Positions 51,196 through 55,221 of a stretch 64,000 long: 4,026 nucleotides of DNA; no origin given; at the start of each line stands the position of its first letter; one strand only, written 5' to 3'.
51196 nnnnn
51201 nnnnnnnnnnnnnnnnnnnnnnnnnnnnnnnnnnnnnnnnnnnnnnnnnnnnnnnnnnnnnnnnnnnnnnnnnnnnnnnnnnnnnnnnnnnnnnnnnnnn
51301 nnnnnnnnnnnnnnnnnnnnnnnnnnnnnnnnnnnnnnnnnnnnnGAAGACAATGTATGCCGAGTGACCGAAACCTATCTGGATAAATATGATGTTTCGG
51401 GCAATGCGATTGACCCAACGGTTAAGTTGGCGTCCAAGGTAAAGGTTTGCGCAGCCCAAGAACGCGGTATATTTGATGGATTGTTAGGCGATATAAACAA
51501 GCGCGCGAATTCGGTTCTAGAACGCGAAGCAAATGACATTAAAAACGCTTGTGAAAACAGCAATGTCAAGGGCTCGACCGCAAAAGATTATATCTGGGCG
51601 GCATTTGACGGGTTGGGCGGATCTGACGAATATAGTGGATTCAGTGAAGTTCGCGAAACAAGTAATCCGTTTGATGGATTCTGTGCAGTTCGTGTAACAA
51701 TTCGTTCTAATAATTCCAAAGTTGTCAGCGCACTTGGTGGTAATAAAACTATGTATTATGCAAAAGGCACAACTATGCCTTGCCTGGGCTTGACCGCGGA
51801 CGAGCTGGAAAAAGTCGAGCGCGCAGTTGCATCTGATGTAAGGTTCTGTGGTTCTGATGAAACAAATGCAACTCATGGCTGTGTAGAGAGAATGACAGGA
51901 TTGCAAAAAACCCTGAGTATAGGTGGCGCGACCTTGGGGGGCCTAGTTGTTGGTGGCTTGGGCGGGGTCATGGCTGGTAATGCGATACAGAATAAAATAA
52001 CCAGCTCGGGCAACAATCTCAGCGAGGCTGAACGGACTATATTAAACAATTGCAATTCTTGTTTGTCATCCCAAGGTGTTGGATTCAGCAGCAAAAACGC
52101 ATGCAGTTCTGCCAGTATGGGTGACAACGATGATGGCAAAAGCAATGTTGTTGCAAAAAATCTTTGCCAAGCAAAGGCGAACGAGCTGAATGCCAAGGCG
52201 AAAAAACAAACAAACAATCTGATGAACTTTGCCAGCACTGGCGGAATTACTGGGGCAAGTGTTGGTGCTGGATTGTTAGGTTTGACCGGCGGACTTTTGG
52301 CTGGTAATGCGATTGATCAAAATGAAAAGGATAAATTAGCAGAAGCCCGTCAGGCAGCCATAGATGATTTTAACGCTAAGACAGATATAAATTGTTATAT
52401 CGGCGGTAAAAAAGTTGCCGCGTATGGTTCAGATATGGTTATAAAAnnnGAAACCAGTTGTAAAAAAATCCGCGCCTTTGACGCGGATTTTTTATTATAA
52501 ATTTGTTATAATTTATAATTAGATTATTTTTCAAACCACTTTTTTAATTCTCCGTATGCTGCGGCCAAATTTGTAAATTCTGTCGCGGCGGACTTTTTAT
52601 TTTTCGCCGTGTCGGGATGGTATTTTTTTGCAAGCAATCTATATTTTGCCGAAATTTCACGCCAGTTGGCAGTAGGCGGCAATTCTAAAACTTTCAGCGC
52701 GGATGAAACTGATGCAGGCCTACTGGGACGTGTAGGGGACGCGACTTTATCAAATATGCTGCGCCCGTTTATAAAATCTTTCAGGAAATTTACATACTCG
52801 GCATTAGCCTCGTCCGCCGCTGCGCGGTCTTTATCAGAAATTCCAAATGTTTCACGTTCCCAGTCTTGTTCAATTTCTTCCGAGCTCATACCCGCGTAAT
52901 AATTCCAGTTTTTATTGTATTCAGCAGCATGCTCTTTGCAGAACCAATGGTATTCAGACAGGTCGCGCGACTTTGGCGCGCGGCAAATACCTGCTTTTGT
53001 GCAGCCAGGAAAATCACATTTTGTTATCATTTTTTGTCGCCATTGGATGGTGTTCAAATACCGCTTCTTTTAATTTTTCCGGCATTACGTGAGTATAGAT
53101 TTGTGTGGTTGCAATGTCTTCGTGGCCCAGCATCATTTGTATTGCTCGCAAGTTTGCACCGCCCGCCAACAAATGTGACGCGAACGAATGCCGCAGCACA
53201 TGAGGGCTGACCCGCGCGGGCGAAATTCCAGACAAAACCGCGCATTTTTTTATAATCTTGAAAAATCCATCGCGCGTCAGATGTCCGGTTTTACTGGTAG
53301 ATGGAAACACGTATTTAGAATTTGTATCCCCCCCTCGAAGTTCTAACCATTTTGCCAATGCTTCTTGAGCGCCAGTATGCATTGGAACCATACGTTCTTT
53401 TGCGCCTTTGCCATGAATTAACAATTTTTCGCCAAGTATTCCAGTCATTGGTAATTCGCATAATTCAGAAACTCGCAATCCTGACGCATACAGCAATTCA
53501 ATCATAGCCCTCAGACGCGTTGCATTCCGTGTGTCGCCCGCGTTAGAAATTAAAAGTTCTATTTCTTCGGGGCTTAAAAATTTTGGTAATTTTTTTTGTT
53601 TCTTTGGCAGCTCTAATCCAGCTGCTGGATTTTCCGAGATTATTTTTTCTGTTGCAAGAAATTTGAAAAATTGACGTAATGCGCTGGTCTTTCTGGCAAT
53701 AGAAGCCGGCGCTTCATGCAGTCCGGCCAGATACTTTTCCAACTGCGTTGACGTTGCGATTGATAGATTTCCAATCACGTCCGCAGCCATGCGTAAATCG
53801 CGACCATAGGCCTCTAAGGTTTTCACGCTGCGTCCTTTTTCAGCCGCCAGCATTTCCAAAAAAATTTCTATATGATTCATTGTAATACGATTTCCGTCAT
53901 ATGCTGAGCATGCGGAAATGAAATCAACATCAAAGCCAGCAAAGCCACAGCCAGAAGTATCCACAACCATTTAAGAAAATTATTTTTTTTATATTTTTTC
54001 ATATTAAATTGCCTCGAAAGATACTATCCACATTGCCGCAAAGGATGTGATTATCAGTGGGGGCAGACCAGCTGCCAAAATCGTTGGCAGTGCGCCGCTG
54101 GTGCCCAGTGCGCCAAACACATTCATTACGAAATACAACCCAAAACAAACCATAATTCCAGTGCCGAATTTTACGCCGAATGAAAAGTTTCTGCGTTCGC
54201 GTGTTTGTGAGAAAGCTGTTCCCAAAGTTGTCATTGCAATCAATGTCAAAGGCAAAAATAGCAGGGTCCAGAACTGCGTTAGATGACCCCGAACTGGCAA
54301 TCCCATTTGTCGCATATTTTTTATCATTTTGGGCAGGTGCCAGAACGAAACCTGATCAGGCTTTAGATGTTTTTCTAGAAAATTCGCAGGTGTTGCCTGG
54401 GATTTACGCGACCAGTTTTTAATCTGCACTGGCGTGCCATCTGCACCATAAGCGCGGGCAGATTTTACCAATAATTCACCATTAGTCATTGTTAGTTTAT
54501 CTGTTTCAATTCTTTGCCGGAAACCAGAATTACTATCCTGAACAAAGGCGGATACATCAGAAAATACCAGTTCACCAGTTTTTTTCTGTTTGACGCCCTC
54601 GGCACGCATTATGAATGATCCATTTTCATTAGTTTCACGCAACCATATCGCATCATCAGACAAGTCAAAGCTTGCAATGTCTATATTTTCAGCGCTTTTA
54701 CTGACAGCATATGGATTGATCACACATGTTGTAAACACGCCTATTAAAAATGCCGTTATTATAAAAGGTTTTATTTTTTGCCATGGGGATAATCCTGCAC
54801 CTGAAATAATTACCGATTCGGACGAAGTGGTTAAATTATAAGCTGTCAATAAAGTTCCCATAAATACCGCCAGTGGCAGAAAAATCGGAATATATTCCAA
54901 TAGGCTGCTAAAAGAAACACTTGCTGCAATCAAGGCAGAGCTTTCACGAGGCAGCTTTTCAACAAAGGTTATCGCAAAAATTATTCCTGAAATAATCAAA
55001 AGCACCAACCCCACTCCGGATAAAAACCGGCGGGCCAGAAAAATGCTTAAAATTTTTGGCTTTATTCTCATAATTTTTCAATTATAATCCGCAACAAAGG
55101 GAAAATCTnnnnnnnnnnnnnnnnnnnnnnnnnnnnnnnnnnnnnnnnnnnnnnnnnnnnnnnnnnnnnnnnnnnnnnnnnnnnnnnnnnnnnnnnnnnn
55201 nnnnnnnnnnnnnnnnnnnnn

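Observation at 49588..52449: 912-aa secreted protein with 39 cysteines in tandem six-cysteine super-repeats and two C-terminal glycine-zipper segments, placed where ftsZ would be expected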

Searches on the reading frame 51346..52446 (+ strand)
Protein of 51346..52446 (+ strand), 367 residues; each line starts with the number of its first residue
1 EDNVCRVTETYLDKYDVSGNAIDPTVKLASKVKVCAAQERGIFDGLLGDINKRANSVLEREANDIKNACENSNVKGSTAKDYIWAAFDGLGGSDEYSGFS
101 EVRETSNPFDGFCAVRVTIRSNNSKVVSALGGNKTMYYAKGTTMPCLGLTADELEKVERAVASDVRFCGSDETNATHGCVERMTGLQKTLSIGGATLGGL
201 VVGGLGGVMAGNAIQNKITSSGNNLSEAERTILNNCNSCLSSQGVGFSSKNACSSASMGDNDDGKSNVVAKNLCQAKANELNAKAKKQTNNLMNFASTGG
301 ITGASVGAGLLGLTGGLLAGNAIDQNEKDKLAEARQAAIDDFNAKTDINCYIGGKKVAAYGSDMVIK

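Call 81: predict_structure(alignment_id=A4)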
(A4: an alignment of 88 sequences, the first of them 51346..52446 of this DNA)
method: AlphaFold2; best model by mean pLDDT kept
length: 367 residues; sequences in the alignment: 88
mean_pLDDT: 74.1   pTM: 0.54
mean pLDDT of the five models: 74.1, 73.3, 72.8, 72.5, 70.5
residues with pLDDT >= 90: 142; 70-90: 109; 50-70: 41; < 50: 75
segments of 3 or more residues with pLDDT < 50: 184-222, 289-323
pLDDT, mean of each block of 10 residues (from residue 1): 56 64 60 77 90 94 95 90 93 81 94 96 94 95 88 88 79 77 49 35 32 36 76 94 93 89 81 94 72 31 27 29 56 73 89 93 87
secondary structure, 60 per line:
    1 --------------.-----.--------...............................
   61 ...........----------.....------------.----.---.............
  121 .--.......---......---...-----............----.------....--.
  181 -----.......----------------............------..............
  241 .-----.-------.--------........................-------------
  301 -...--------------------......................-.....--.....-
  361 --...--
elements in order: H30-71 E82-86 E111-121 H124-130 E134-139 E143-145 H151-162 H174-177 H186-192 H209-220 H227-241 H264-287 H325-346 E348-352 E355-359 E363-365

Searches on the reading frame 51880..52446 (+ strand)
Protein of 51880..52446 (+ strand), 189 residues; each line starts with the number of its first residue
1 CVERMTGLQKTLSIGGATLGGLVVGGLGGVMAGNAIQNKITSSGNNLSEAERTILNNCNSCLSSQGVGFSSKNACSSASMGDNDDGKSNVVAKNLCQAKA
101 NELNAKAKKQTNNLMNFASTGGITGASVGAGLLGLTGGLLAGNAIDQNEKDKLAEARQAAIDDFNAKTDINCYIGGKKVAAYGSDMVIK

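Call 28: search_protein_families(library=pfam, proteins=[window:51880-52446:+], max_evalue=10)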
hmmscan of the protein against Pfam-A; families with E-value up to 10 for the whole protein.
window:51880-52446:+ (189 aa): 2 families
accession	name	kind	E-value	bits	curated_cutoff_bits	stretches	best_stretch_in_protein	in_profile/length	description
PF20721.2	C19orf12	-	0.35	11.1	30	1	12-33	48-69/163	C19orf12-like protein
PF13488.11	Gly-zipper_Omp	-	1.9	8.9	25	1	118-148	15-45/46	Glycine zipper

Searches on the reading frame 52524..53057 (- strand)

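Call 6: search_protein_families(library=pfam, proteins=[window:52524-53057:-], max_evalue=0.01)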
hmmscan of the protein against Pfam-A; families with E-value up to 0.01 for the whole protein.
window:52524-53057:- (177 aa): 1 family
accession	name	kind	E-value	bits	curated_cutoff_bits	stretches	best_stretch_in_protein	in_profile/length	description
PF00226.36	DnaJ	-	6.6e-12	45.8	27.8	1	122-172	4-54/63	DnaJ domain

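Call 7: search_protein_families(library=ncbifam, proteins=[window:52524-53057:-], max_evalue=0.01)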
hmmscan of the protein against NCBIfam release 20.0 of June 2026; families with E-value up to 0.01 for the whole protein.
window:52524-53057:- (177 aa): 14 families
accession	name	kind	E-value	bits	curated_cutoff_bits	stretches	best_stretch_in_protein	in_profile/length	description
TIGR02349.1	DnaJ_bact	equivalog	4.2e-08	33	377.2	1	122-171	4-53/354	molecular chaperone DnaJ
NF008035.0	PRK10767.1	subfamily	5.1e-07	29.1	338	1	122-172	8-58/374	molecular chaperone DnaJ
NF007618.0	PRK10266.1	equivalog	5.2e-07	29.4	403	1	123-172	9-57/306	curved DNA-binding protein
NF037946.1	terminal_TopJ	equivalog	7.7e-07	28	300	1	123-169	10-55/810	terminal organelle assembly protein TopJ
TIGR03835.1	termin_org_DnaJ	equivalog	7.4e-06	24.6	512.25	1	122-169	6-52/871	terminal organelle assembly protein TopJ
NF010885.0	PRK14292.1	equivalog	8.8e-06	24.9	585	1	124-171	8-54/371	chaperone protein DnaJ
TIGR00714.1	hscB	equivalog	0.0004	20.5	46.75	1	134-173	7-49/156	Fe-S protein assembly co-chaperone HscB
NF010874.0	PRK14281.1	equivalog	0.00047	19.4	619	1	123-171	8-56/397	chaperone protein DnaJ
NF010894.0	PRK14301.1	equivalog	0.00074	18.6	548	1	122-172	8-58/373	chaperone protein DnaJ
NF010892.0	PRK14299.1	equivalog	0.00094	18.5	392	1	122-171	8-56/291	chaperone protein DnaJ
NF006948.0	PRK09430.1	equivalog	0.0021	17.7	162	1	109-150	191-232/267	co-chaperone DjlA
NF050028.1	CldAdptActJ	equivalog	0.0025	18.3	150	1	121-170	5-59/93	cold adaptation protein ActJcold adaptation protein ActJ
NF010871.0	PRK14278.1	equivalog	0.0027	16.6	502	1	129-171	14-55/378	molecular chaperone DnaJ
NF010872.0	PRK14279.1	equivalog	0.0031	16.7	556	0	128-169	19-60/394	molecular chaperone DnaJ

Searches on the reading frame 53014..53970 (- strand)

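Call 6: search_protein_families(library=pfam, proteins=[window:53014-53970:-], max_evalue=0.01)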
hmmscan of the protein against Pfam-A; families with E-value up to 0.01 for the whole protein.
window:53014-53970:- (318 aa): 2 families
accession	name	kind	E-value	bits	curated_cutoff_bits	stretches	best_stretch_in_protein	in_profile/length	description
PF00589.27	Phage_integrase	-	1.2e-42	146.1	27.1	1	130-297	1-170/172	Phage integrase family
PF02899.23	Phage_int_SAM_1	-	8.4e-14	52.1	22.3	1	34-109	1-83/83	Phage integrase, N-terminal SAM-like domain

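Call 7: search_protein_families(library=ncbifam, proteins=[window:53014-53970:-], max_evalue=0.01)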
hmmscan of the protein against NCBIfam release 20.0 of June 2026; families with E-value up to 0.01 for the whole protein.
window:53014-53970:- (318 aa): 13 families
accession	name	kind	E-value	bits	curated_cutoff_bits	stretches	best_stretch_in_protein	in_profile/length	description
NF001399.0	PRK00283.1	subfamily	1.7e-91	306.6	279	1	30-311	5-299/300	tyrosine recombinase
TIGR02225.1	recomb_XerD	equivalog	5.6e-87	291.7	329.6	1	37-311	3-290/290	site-specific tyrosine recombinase XerD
TIGR02224.1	recomb_XerC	equivalog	7e-75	252.1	335.15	1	37-312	3-294/295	tyrosine recombinase XerC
NF040815.2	recomb_XerA_Arch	equivalog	5.9e-57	193.2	220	1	37-303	3-262/263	site-specific tyrosine recombinase/integron integrase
NF002331.0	PRK01287.1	subfamily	9.7e-41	139.9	371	1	57-317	64-334/365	site-specific tyrosine recombinase XerC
TIGR02249.1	integrase_gron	subfamily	4.4e-32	111.7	265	2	229-298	235-303/315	integron integrase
NF003462.0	PRK05084.1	equivalog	2e-23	82.7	267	1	148-305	192-354/360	tyrosine recombinase XerS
NF007370.0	PRK09870.1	subfamily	2.6e-18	66.4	221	1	125-294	6-178/200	tyrosine-type DNA invertase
NF011946.0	PRK15417.1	equivalog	2.6e-17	63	435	1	228-296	249-316/337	integron integrase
NF007371.0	PRK09871.1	subfamily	1.4e-11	44.3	222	1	130-294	5-173/198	tyrosine-type DNA invertase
NF002685.0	PRK02436.1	equivalog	4.3e-07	30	178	1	42-292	9-243/245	site-specific tyrosine recombinase XerD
NF040693.1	recomb_GmtY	equivalog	7.4e-05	22.2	340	1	255-302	392-439/441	gamma-mobile-trio recombinase GmtY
NF041502.1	integrase_1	equivalog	0.0014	17.4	350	1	237-301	300-366/484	site-specific integrase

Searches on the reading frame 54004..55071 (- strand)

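Call 6: search_protein_families(library=pfam, proteins=[window:54004-55071:-], max_evalue=0.01)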
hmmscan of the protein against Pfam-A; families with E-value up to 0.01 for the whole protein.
window:54004-55071:- (355 aa): 1 family
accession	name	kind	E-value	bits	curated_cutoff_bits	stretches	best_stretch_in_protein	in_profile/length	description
PF03739.19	LptF_LptG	-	9.7e-43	147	27.9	1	12-349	3-351/353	Lipopolysaccharide export system permease LptF/LptG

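Call 7: search_protein_families(library=ncbifam, proteins=[window:54004-55071:-], max_evalue=0.01)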
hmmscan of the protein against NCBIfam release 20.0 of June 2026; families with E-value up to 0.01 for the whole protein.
window:54004-55071:- (355 aa): 2 families
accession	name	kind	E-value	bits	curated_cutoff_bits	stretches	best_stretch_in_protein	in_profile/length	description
TIGR04408.1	LptG_lptG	equivalog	2.2e-50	171.2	240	1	7-349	1-348/351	LPS export ABC transporter permease LptG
TIGR04407.1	LptF_YjgP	equivalog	2.3e-17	62.7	230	1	12-349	6-345/347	LPS export ABC transporter permease LptF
